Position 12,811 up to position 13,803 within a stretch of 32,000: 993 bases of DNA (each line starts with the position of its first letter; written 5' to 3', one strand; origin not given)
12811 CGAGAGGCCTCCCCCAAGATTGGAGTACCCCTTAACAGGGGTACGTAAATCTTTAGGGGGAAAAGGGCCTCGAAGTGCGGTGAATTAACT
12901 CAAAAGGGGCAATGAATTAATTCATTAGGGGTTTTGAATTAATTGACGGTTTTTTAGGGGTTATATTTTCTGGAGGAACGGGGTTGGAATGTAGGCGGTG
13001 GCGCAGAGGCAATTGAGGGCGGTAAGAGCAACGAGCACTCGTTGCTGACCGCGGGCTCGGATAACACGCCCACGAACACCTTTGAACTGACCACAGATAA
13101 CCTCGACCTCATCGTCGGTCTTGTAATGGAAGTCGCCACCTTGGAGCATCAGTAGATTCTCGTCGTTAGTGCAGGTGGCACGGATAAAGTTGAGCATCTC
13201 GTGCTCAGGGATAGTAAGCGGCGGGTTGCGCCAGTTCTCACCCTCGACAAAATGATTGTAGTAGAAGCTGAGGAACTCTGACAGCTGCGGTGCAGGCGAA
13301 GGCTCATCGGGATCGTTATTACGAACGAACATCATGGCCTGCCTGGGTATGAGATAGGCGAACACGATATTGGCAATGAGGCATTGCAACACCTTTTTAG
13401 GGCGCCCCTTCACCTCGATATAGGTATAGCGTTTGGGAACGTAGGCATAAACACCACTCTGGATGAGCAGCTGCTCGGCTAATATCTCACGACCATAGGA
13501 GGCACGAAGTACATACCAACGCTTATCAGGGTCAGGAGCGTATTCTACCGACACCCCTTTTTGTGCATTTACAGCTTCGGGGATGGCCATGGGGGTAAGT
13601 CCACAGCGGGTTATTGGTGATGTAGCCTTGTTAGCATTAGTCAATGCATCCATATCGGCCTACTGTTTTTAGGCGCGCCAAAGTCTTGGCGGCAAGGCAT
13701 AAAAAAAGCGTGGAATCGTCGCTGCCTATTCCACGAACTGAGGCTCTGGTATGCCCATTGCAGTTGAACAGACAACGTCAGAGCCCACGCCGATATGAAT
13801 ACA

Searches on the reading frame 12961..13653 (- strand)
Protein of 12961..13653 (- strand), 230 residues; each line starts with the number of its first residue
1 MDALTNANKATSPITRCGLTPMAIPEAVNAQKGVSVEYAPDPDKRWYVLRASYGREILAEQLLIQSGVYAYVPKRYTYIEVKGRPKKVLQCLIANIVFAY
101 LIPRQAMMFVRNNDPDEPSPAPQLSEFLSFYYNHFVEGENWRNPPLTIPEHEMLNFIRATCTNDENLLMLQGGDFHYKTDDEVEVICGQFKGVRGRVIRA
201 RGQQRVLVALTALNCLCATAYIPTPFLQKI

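Call 3: search_protein_families(library=pfam, proteins=[window:12961-13653:-], max_evalue=1)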
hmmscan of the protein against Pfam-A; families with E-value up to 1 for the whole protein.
window:12961-13653:- (230 aa): 3 families
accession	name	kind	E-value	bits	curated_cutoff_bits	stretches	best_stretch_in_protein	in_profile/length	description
PF02357.24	NusG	-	1.7e-05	25.7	22.2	1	44-112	1-67/93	Transcription termination factor nusG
PF23284.2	KOW2_Spt5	-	0.034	14.4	28.9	1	181-208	3-29/50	Transcription elongation factor SPT5, second KOW domain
PF00467.35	KOW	-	0.31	11.4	22.3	1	180-205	2-28/32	KOW motif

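Call 77: find_encoding_contigs(protein=window:12961-13653:-, flank=8000, max_places=8)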
Protein window:12961-13653:- (230 aa): 3 contigs read that carry it; 2 places shown.
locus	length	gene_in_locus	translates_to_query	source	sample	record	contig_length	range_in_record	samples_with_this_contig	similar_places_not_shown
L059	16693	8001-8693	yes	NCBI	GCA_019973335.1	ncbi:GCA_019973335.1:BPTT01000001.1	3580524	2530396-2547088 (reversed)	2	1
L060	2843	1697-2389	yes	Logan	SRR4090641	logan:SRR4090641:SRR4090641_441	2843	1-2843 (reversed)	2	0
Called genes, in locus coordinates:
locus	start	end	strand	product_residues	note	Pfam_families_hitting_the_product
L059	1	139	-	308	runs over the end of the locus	PF01544:CorA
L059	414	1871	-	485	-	PF01546:Peptidase_M20, PF07687:M20_dimer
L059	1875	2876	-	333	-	PF03706:LPG_synthase_TM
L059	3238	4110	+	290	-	PF00398:RrnaAD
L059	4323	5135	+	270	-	PF09407:AbiEi_1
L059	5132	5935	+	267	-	PF08843:AbiEii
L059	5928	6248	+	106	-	PF01909:NTP_transf_2, PF18765:Polbeta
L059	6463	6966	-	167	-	-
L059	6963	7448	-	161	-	-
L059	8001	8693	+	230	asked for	PF02357:NusG (faint)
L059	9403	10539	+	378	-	PF00288:GHMP_kinases_N, PF08544:GHMP_kinases_C (weak)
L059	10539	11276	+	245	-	PF00483:NTP_transferase, PF12804:NTP_transf_3 (weak)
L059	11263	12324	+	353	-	PF01073:3Beta_HSD, PF01370:Epimerase, PF02719:Polysacc_synt_2, PF04321:RmlD_sub_bind, PF16363:GDP_Man_Dehyd, PF07993:NAD_binding_4, PF13460:NAD_binding_10 (faint)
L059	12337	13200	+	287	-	-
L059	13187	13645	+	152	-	-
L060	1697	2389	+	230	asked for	PF02357:NusG (faint)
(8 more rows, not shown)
